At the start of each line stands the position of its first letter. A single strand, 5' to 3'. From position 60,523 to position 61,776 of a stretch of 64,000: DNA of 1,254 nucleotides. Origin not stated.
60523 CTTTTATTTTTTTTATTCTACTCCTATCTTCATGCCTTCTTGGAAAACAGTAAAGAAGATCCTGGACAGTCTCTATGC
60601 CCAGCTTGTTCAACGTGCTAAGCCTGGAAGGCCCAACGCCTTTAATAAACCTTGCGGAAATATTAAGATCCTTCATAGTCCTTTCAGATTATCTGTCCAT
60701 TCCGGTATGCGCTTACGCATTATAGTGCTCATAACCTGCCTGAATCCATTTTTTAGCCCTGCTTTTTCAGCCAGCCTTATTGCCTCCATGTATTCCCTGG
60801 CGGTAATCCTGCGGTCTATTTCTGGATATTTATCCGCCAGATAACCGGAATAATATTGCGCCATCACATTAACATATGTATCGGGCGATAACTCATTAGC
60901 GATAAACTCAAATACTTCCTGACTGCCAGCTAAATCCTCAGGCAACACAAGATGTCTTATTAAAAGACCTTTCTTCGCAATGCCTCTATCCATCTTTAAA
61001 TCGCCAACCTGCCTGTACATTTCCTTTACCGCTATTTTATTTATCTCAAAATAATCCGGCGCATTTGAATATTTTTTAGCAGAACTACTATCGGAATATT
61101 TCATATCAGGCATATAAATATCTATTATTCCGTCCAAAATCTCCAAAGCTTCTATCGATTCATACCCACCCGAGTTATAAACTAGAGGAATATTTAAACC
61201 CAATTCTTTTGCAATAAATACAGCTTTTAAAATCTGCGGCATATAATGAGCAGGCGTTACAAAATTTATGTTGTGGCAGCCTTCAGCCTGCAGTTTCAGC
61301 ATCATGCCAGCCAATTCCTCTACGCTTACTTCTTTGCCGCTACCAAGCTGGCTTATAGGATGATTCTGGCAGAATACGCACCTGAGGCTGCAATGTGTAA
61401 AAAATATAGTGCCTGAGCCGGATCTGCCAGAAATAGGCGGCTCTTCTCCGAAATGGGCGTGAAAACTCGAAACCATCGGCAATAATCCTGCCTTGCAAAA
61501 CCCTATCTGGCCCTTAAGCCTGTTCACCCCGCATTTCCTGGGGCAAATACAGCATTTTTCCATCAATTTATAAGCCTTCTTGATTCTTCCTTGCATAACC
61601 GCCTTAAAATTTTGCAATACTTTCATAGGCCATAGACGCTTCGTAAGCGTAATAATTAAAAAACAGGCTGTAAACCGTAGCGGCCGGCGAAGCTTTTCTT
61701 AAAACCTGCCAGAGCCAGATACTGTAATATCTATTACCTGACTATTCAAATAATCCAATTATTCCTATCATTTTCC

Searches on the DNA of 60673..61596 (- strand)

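Call 35: search_rna_families(sources=[L085, L092, L127, L005, L003, L101, L182], threshold=gathering)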
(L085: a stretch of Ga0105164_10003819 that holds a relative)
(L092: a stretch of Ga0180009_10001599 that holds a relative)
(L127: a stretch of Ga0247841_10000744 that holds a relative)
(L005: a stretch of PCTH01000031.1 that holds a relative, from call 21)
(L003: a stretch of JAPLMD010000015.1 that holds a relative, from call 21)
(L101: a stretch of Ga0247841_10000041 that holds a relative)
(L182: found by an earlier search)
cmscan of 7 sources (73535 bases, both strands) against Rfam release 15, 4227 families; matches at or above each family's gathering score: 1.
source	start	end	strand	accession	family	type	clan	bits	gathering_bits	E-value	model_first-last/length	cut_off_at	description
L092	4618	4753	-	RF01051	c-di-GMP-I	Cis-reg; riboswitch;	CL00126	65.3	35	1.8e-10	1-87/87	no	c-di-GMP-I riboswitch aptamer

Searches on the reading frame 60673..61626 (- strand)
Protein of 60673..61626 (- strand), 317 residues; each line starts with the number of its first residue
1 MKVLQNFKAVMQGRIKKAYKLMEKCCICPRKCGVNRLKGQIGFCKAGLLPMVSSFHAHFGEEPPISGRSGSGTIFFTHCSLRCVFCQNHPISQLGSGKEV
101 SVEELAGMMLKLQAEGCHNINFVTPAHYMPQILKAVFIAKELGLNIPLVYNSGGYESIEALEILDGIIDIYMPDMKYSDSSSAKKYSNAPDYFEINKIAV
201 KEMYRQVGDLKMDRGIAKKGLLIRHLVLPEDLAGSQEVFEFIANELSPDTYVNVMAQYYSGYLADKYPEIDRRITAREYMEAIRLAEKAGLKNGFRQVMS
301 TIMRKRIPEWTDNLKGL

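Call 12: find_encoding_contigs(protein=window:60673-61626:-, flank=10000, max_places=10)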
Protein window:60673-61626:- (317 aa): 1 contig read that carries it; 1 place shown.
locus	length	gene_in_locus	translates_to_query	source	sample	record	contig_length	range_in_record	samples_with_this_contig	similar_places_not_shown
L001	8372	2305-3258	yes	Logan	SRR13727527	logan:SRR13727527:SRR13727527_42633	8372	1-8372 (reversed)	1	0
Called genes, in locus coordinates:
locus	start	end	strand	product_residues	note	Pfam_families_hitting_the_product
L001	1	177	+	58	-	?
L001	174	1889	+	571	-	PF01368:DHH, PF02272:DHHA1, PF17768:RecJ_OB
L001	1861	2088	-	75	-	PF00830:Ribosomal_L28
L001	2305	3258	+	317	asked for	PF04055:Radical_SAM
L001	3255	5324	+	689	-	PF17191:RecG_wedge, PF01336:tRNA_anti-codon (weak), PF04851:ResIII, PF00270:DEAD, PF00271:Helicase_C, PF22590:Cas3-like_C_2 (weak), PF19833:RecG_dom3_C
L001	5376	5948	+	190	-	PF03602:Cons_hypoth95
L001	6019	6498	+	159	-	PF01467:CTP_transf_like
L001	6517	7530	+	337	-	PF01515:PTA_PTB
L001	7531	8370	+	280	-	?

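Call 20: find_homologous_proteins(query=window:60673-61626:-)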
Query window:60673-61626:- (317 aa): 8000 proteins with E <= 0.001 among 8000 candidates; the best 120 are listed.
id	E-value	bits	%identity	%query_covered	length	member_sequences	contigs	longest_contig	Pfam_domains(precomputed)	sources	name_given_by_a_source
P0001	8.2e-213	723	100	100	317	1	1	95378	PF04055.28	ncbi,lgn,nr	ncbi:MAG: radical SAM protein [Candidatus Omnitrophota bacterium]|nr:radical SAM protein [Candidatus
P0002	8.1e-181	618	87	97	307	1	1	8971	PF04055.28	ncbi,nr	ncbi:MAG: radical SAM protein [Candidatus Omnitrophica bacterium]|nr:radical SAM protein [Candidatus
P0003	8.9e-178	608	84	96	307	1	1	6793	PF04055.28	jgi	jgi:putative pyruvate formate lyase activating enzyme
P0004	1.5e-177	608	84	97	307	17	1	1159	PF04055.28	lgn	-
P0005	1.6e-177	608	86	96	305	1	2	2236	PF04055.28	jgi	jgi:putative pyruvate formate lyase activating enzyme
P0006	1.1e-176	605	85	96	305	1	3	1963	PF04055.28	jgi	jgi:putative pyruvate formate lyase activating enzyme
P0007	5.4e-176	603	84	97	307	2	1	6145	PF04055.28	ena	-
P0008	5.5e-176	602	84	96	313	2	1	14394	PF04055.28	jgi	-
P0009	7.8e-176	602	84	96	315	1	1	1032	PF04055.28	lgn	-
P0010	8.7e-176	602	83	96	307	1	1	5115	PF04055.28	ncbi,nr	ncbi:MAG: radical SAM protein [Candidatus Omnitrophota bacterium]|nr:radical SAM protein [Candidatus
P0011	2.0e-175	601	84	96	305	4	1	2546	PF04055.28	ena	-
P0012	5.4e-175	599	83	97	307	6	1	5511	PF04055.28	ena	-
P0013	1.3e-174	598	85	95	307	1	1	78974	PF04055.28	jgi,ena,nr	nr:radical SAM protein [Candidatus Omnitrophota bacterium]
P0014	2.7e-174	597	83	97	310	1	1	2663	PF04055.28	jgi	-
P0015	2.0e-173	594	83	97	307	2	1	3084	PF04055.28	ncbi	-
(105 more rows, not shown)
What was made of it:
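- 61594..61596 (-): Probable true start codon of the radical-SAM gene, preceded by AAGGCGG. The ORF's first ATG (61624-61626) lies inside the element's terminal repeat. Most homologues are 305-309 aa against 317 aa for the ORF (call 20).
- Checked: The great majority of the 120 best homologues are about 10 residues shorter (mostly 305-309 aa, against 317) and cover 95-97% of the query (call 20).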

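Call 21: find_related_loci(query=window:60673-61596:-, collection=genome_contigs, flank=6000)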
Query window:60673-61596:- (307 aa) in genome_contigs; peptide patterns used: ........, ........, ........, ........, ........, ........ (x = any residue, [..] = any of these).
600 stretches matched a pattern (row limit reached: there are more); 598 encode a relative of the query (tblastn E <= 1e-3); the best 80 are kept; 80 distinct loci.
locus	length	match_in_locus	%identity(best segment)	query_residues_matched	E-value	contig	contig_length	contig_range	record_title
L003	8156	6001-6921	87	1-307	0e+0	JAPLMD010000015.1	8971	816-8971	MAG: Candidatus Omnitrophota bacterium isolate LacPavin_0920_SED5_MAG_41_13 LacPavin_0920_SED5_scaffold_2905280, whole g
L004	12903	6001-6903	85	5-305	8e-180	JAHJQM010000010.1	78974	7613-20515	MAG: Candidatus Omnitrophota bacterium isolate OS_PC_MetaG.mb.108 OS_PC_MetaG.mb.108_k141_185689, whole genome shotgun s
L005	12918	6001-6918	83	1-306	3e-178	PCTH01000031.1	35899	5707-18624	MAG: Candidatus Omnitrophica bacterium CG22_combo_CG10-13_8_21_14_all_43_16 CG22_scaffold_584_c, whole genome shotgun se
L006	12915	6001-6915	77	1-305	9e-168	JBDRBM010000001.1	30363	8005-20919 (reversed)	MAG: Candidatus Omnitrophota bacterium isolate MEGAHIT-group-1.126 k141_3455, whole genome shotgun sequence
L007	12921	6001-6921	73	1-307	4e-160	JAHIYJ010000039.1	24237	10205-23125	MAG: Candidatus Omnitrophota bacterium isolate Modern_marine.mb.11 Modern_marine.mb.11_k141_807127, whole genome shotgun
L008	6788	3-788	78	48-305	1e-139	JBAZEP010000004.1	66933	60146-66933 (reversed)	MAG: Candidatus Omnitrophota bacterium isolate SO_2017_LW3_129 NODE_844_length_66933_cov_5.546238_LW162_2017, whole geno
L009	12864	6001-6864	58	1-287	1e-123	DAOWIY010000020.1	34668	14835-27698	MAG TPA_asm: Clostridia bacterium isolate CSMAG_2055 CSMAG_2055_k141_1343968_length_34668_cov_64.7448, whole genome shot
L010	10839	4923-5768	62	1-281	1e-119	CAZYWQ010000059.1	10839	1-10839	MAG TPA_asm: uncultured Candidatus Sumerlaeota bacterium isolate binchicken_co178_44 genome assembly, contig: NODE_7374_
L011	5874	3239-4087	62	1-282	1e-117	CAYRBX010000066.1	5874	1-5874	MAG TPA_asm: uncultured Dehalococcoidia bacterium isolate binchicken_co409_94 genome assembly, contig: NODE_2545_length_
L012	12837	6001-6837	60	4-281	3e-117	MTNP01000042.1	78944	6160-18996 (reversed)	MAG: Dehalococcoides sp. JdFR-54 JGI24020J35080_1000138, whole genome shotgun sequence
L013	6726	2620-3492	59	4-294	2e-116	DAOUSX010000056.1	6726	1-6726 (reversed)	MAG TPA_asm: Dehalococcoidia bacterium isolate CSMAG_557 CSMAG_557_k127_569940_length_6726_cov_10.0000, whole genome sho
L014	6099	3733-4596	57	1-287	6e-116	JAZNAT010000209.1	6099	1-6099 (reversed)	MAG: Endomicrobiaceae bacterium isolate T1900044745_TS20190211.MAGScoT_cleanbin_000011 SGB_2112_k141_727351, whole genom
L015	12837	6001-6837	60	4-281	9e-116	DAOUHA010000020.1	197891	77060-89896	MAG TPA_asm: Longilinea sp. isolate R89_285 k165_1977845, whole genome shotgun sequence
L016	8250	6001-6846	60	1-281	8e-116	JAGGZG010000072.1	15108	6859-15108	MAG: Anaerolineae bacterium isolate AUK198 PB_MBMC_152_c_000000000425, whole genome shotgun sequence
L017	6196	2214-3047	61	4-281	2e-115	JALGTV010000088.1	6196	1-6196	MAG: Candidatus Zipacnadia bacterium isolate Meg22_1012_Bin_287 Meg22_1012_Bin_287_scaffold_46384, whole genome shotgun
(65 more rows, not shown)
